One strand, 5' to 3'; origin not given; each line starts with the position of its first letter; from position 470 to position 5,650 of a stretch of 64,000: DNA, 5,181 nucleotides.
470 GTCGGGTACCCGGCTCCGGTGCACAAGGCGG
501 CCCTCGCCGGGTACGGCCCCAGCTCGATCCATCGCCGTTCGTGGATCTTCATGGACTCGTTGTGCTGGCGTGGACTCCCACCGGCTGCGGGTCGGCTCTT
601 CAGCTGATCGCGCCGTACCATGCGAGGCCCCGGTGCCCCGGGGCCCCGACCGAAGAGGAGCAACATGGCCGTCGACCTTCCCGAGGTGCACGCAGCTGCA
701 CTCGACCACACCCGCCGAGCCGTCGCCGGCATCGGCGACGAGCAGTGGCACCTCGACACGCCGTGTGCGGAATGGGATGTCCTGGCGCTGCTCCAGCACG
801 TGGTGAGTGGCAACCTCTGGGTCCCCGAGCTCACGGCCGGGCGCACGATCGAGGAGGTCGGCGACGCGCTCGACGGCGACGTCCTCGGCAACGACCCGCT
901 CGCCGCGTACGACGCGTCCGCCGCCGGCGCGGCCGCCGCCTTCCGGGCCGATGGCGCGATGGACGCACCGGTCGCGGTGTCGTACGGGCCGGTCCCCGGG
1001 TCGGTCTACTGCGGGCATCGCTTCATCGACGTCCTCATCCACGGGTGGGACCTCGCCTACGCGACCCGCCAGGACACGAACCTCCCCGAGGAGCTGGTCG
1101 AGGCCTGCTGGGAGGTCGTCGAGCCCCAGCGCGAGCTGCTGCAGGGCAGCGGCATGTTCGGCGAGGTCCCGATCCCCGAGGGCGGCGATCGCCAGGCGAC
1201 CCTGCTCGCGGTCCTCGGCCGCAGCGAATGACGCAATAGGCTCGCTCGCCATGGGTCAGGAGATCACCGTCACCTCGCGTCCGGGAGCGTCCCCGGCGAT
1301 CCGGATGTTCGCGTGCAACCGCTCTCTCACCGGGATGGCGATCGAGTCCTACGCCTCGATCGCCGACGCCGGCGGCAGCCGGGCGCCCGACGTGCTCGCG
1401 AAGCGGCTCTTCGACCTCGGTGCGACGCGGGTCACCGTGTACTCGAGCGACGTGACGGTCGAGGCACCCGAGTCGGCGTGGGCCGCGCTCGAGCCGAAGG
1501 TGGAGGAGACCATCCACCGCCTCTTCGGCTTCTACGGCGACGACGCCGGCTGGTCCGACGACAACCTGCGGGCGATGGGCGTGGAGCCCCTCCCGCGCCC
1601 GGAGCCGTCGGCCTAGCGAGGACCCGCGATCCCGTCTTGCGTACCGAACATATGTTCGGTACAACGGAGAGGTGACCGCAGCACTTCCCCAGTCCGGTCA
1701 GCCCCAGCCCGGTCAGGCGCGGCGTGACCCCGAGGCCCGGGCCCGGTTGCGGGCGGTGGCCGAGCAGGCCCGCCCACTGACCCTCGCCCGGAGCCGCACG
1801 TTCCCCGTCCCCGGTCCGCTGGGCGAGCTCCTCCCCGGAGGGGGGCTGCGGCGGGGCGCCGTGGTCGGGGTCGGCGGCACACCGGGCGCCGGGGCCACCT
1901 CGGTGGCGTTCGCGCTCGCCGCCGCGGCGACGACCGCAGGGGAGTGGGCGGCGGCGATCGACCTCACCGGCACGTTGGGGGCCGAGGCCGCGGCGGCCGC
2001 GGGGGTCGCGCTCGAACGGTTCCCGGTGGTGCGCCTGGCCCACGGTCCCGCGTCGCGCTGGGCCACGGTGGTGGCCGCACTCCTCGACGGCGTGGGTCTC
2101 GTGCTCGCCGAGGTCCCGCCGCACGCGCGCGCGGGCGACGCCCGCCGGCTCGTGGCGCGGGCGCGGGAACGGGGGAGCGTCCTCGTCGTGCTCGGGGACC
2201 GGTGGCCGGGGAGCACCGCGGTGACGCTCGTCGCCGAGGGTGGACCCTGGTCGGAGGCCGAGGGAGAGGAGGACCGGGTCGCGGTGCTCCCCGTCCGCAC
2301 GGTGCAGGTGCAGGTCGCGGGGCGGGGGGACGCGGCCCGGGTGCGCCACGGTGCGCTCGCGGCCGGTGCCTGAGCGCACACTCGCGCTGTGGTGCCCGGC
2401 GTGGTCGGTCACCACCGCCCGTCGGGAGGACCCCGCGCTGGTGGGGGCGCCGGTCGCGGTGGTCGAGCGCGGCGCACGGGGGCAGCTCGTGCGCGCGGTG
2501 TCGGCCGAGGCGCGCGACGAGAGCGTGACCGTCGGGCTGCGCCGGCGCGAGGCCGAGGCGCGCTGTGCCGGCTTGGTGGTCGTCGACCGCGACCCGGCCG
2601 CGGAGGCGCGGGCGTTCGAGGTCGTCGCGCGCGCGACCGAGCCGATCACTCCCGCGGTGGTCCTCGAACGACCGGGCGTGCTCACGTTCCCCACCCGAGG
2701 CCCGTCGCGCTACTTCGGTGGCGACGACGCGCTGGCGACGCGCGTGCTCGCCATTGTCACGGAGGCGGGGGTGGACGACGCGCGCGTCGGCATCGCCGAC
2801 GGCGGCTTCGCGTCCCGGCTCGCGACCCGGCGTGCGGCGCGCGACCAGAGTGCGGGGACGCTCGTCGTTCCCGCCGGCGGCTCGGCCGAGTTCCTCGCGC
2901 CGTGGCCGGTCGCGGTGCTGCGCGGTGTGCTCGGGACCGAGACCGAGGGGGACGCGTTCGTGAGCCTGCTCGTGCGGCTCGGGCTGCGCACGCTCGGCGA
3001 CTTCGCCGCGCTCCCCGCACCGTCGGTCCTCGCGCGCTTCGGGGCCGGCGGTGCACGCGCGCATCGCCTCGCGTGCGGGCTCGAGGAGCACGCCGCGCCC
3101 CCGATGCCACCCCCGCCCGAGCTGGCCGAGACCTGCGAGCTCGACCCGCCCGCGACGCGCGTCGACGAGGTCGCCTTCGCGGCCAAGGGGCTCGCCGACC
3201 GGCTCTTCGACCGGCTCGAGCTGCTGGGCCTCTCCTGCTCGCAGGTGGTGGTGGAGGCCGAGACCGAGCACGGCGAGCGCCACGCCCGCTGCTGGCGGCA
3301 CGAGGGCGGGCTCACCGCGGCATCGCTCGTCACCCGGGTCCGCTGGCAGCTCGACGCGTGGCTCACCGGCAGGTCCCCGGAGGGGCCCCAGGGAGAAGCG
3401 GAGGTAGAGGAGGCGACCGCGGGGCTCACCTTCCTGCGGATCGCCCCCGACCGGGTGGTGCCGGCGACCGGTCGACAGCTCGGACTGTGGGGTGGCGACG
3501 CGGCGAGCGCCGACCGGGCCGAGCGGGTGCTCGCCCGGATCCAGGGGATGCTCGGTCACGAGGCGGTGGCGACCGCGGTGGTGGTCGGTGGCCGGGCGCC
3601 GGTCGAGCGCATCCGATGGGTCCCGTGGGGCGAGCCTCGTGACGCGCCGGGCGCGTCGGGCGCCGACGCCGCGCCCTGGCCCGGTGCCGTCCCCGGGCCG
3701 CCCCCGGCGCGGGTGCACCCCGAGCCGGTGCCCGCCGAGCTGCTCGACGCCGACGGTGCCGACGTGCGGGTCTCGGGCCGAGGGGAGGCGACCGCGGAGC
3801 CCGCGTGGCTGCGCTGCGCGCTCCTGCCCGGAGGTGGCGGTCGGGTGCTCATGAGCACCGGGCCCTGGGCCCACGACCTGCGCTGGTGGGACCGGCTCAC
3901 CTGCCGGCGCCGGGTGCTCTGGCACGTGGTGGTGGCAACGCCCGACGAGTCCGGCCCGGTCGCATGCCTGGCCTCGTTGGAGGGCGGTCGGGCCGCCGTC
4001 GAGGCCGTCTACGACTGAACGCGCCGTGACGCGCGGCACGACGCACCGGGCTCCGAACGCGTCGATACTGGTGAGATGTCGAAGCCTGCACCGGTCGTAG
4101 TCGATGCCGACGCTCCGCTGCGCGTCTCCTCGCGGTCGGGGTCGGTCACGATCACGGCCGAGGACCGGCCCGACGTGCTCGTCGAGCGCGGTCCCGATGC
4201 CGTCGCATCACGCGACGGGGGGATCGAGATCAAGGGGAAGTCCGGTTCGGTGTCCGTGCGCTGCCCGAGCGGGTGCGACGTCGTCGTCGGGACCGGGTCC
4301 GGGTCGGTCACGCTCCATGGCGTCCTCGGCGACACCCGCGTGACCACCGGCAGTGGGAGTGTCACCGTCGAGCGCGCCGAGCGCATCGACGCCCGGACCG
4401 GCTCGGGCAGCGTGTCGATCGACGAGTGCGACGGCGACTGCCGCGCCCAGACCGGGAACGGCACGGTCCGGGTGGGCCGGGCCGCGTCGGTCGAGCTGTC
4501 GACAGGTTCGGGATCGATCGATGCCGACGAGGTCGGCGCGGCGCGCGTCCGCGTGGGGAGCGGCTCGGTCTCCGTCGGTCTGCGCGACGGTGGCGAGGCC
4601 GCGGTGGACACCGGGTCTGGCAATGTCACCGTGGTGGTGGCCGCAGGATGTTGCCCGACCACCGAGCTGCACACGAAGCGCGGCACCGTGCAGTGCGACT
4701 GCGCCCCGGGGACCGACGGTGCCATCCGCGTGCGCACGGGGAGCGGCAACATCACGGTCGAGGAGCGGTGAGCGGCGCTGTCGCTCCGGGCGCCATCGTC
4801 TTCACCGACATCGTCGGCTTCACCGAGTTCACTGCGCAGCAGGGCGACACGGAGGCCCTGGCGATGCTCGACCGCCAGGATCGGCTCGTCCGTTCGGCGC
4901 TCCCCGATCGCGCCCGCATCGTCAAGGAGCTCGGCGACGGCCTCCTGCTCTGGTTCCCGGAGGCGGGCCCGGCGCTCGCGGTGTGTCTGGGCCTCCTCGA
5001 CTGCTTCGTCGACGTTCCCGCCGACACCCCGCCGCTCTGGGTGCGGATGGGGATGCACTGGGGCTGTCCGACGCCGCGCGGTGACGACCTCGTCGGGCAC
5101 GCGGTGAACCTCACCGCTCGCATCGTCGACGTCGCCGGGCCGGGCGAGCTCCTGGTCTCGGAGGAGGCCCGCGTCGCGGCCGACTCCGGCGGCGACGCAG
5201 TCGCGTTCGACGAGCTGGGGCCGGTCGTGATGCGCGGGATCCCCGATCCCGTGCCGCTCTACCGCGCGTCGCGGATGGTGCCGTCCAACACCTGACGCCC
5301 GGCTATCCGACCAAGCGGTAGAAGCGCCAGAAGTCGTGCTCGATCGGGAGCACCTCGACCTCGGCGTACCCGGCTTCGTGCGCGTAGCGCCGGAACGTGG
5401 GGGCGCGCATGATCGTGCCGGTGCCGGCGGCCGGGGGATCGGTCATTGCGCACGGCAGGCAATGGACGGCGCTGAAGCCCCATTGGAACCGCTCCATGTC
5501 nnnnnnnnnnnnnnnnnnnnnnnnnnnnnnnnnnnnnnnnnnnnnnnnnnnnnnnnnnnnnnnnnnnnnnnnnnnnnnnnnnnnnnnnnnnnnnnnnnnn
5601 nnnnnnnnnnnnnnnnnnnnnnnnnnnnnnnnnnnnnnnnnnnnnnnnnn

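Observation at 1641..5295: SOS-box-fronted imuA'-imuB unit runs directly into a DUF4097 beta-helix protein and a minimal adenylate cyclase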

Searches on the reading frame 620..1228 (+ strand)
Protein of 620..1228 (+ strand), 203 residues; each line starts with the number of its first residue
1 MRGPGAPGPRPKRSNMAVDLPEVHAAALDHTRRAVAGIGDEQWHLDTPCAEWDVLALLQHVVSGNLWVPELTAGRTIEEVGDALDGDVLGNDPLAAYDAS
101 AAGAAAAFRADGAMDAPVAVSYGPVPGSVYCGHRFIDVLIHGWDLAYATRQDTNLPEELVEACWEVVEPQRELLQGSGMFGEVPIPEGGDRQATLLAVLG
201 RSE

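Call 3: search_protein_families(library=pfam, proteins=[window:620-1228:+], max_evalue=0.01)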
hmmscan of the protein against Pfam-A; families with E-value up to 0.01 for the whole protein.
window:620-1228:+ (203 aa): 1 family
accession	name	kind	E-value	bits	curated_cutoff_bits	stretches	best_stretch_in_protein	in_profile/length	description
PF11716.13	MDMPI_N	-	3.6e-14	54.1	24.2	1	25-146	2-140/140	Mycothiol maleylpyruvate isomerase N-terminal domain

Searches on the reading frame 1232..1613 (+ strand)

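Call 3: search_protein_families(library=pfam, proteins=[window:1232-1613:+], max_evalue=0.01)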
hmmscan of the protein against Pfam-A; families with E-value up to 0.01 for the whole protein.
window:1232-1613:+ (127 aa): 0 families

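Call 64: search_protein_families(library=pfam, proteins=[window:1251-1613:+], max_evalue=0.01)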
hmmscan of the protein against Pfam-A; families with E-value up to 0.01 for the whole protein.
window:1251-1613:+ (121 aa): 1 family
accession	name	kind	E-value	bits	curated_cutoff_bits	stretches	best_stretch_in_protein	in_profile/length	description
PF08712.16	Nfu_N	-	4.7e-05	23.8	27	1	13-90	7-83/88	Scaffold protein Nfu/NifU N terminal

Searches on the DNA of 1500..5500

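Call 65: search_rna_families(source=window, start=1500, end=5500, threshold=evalue, max_evalue=1)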
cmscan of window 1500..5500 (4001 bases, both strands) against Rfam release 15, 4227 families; matches with E-value up to 1: 2.
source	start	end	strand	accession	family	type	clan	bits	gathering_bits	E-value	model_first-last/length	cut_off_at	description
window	4361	4438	+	RF03868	mir-H2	Gene; miRNA;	-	27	92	0.2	1-77/77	no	mir-H2 microRNA precursor family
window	4361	4438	-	RF03868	mir-H2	Gene; miRNA;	-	24.8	92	0.63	1-77/77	no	mir-H2 microRNA precursor family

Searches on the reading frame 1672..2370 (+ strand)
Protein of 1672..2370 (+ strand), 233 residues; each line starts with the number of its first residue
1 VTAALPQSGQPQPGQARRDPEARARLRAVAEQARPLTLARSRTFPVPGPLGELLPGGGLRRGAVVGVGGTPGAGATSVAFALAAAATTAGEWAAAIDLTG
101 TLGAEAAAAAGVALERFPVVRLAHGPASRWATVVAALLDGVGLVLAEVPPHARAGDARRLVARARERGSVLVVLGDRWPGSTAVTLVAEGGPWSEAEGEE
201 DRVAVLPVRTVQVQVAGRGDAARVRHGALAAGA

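Call 3: search_protein_families(library=pfam, proteins=[window:1672-2370:+], max_evalue=0.01)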
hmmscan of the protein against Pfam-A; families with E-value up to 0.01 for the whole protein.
window:1672-2370:+ (233 aa): 1 family
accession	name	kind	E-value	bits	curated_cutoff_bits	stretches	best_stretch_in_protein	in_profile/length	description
PF00154.27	RecA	-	0.0013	18.6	27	1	56-119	46-109/262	recA bacterial DNA recombination protein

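Call 4: search_protein_families(library=ncbifam, proteins=[window:1672-2370:+], max_evalue=0.01)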
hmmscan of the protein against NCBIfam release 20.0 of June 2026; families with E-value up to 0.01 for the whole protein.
window:1672-2370:+ (233 aa): 6 families
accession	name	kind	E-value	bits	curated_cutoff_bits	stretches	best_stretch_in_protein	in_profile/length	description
NF058630.1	repair_Rv3395c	exception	1.6e-28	99.4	65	1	53-217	1-152/153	DnaE2-dependent mutagenesis accessory factor ImuA'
NF033429.2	ImuA_translesion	equivalog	6.7e-08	32.6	150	1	50-174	23-147/181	translesion DNA synthesis-associated protein ImuA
NF006861.0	PRK09361.1-1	equivalog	8.7e-05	22.2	278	1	50-100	12-61/235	DNA repair and recombination protein RadB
TIGR02237.1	recomb_radB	equivalog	0.00063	19.7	172.4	1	54-105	4-54/210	DNA repair and recombination protein RadB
TIGR02012.1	tigrfam_recA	equivalog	0.001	18.4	325.3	1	57-119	50-112/321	recombinase RecA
NF007072.0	PRK09519.1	equivalog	0.0015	16.9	1024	1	55-117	53-115/790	intein-containing recombinase RecA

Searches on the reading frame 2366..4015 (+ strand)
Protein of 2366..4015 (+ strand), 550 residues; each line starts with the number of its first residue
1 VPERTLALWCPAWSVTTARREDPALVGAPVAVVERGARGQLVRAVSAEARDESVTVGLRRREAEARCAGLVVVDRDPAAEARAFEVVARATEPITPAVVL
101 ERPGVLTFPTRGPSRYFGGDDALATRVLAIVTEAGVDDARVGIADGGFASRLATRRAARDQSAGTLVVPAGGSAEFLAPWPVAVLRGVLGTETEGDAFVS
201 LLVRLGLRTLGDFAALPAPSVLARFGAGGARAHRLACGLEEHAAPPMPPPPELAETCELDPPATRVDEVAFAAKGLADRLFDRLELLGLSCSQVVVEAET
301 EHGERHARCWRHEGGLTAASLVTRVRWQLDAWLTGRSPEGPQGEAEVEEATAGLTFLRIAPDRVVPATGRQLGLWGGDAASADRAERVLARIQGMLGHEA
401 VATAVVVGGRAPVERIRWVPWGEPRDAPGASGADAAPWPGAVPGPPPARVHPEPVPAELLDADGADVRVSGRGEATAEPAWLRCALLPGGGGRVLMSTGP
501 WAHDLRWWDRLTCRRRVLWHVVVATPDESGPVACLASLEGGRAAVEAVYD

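Call 3: search_protein_families(library=pfam, proteins=[window:2366-4015:+], max_evalue=0.01)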
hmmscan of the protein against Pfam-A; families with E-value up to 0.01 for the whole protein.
window:2366-4015:+ (550 aa): 1 family
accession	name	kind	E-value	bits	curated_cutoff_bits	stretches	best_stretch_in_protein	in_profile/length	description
PF00817.25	IMS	-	5.3e-10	39.8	23.2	1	10-154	3-147/148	impB/mucB/samB family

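Call 4: search_protein_families(library=ncbifam, proteins=[window:2366-4015:+], max_evalue=0.01)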
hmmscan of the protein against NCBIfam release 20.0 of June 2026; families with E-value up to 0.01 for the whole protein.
window:2366-4015:+ (550 aa): 7 families
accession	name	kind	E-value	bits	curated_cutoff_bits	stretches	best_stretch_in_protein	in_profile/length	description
NF002848.0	PRK03103.1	subfamily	2e-12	46.3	381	1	19-241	20-237/410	DNA polymerase IV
NF002751.0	PRK02794.1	equivalog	2.1e-11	43.4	371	1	10-319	45-344/425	DNA polymerase IV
NF003015.0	PRK03858.1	subfamily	3.1e-11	43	367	1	19-412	23-391/399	DNA polymerase IV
NF002882.0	PRK03348.1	equivalog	1.6e-10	40.4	389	1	19-304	21-299/461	DNA polymerase IV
NF002677.0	PRK02406.1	equivalog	1.2e-07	31.2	256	1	139-243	142-237/357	DNA polymerase IV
NF002883.0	PRK03352.1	equivalog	0.00013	21.3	330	1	20-242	22-234/347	DNA polymerase IV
NF002492.0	PRK01810.1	equivalog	0.001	17.9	399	1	21-245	28-243/412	DNA polymerase IV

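Call 52: find_related_loci(query=window:2366-4015:+, collection=metagenome_contigs, flank=5000)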
Query window:2366-4015:+ (550 aa) in metagenome_contigs; peptide patterns used: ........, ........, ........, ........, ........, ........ (x = any residue, [..] = any of these).
600 stretches matched a pattern (row limit reached: there are more); 397 encode a relative of the query (tblastn E <= 1e-3); the best 80 are kept; 80 distinct loci.
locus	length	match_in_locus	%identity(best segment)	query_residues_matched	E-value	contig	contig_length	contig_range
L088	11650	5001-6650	72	2-550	0e+0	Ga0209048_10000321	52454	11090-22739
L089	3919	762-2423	73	2-550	0e+0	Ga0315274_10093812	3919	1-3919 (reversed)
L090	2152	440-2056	72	2-550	0e+0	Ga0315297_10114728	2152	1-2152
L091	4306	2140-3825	69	1-550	0e+0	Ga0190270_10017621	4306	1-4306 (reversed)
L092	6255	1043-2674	70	2-550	0e+0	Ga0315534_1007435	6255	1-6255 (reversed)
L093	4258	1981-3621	70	2-550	0e+0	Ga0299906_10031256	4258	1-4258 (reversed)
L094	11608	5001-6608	68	4-550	0e+0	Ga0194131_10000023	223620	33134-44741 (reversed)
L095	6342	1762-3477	67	3-550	0e+0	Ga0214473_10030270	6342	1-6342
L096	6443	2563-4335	64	4-550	0e+0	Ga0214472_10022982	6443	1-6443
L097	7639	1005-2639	67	3-550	0e+0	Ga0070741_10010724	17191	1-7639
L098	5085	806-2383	64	4-550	0e+0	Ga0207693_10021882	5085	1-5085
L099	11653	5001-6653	63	1-550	0e+0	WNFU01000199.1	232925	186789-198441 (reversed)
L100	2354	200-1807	65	3-550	0e+0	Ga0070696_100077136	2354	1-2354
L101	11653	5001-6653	63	1-550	0e+0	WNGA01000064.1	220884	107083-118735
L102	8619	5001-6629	61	2-550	0e+0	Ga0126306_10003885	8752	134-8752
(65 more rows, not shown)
